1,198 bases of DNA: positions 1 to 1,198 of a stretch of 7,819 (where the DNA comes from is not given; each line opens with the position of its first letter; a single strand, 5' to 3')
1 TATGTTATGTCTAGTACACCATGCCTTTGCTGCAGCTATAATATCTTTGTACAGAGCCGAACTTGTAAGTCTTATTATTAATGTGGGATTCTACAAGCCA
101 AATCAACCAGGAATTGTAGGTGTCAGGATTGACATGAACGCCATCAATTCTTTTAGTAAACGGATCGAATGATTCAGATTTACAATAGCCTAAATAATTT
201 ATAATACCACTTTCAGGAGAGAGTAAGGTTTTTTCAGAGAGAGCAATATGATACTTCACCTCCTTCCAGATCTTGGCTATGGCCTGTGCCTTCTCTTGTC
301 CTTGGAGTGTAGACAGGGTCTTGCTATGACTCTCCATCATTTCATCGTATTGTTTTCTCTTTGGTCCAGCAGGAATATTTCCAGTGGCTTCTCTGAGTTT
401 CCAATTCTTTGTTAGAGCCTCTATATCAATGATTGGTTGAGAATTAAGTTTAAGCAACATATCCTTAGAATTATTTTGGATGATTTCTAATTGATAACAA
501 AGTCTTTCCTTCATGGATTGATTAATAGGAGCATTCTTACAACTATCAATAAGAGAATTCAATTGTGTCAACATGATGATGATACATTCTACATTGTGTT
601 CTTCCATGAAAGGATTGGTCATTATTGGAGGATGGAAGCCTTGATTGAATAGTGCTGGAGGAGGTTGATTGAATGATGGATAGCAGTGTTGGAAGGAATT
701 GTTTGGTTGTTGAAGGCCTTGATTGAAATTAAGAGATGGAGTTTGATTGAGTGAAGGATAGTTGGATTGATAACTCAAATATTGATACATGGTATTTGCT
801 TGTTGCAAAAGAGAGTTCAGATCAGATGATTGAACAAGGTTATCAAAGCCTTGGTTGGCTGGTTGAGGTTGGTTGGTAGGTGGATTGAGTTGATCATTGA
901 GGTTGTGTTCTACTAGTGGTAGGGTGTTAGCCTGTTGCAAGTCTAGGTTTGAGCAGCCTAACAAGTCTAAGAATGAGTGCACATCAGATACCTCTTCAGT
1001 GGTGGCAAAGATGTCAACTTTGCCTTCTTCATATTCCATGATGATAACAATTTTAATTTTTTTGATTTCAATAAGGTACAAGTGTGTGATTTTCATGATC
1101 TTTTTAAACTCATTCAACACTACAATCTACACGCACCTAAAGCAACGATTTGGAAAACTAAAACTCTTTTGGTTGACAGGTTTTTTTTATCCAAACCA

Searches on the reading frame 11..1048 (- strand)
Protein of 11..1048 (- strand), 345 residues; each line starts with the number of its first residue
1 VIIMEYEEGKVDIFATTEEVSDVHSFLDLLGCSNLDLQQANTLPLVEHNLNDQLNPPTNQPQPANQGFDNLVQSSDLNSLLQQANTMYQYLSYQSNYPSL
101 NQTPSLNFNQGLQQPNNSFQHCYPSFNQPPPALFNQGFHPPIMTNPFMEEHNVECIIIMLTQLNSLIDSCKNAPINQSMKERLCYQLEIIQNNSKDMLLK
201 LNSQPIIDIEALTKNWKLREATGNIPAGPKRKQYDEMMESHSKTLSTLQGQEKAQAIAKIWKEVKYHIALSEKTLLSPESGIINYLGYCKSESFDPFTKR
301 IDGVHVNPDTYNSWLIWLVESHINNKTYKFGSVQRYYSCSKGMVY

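Call 6: search_protein_families(library=pfam, max_evalue=0.1, proteins=[window:11-1048:-])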
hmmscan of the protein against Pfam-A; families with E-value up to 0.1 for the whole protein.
window:11-1048:- (345 aa): 0 families

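Call 52: search_protein_families(library=pfam, max_evalue=1, proteins=[window:11-1048:-])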
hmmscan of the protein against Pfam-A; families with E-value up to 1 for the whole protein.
window:11-1048:- (345 aa): 0 families
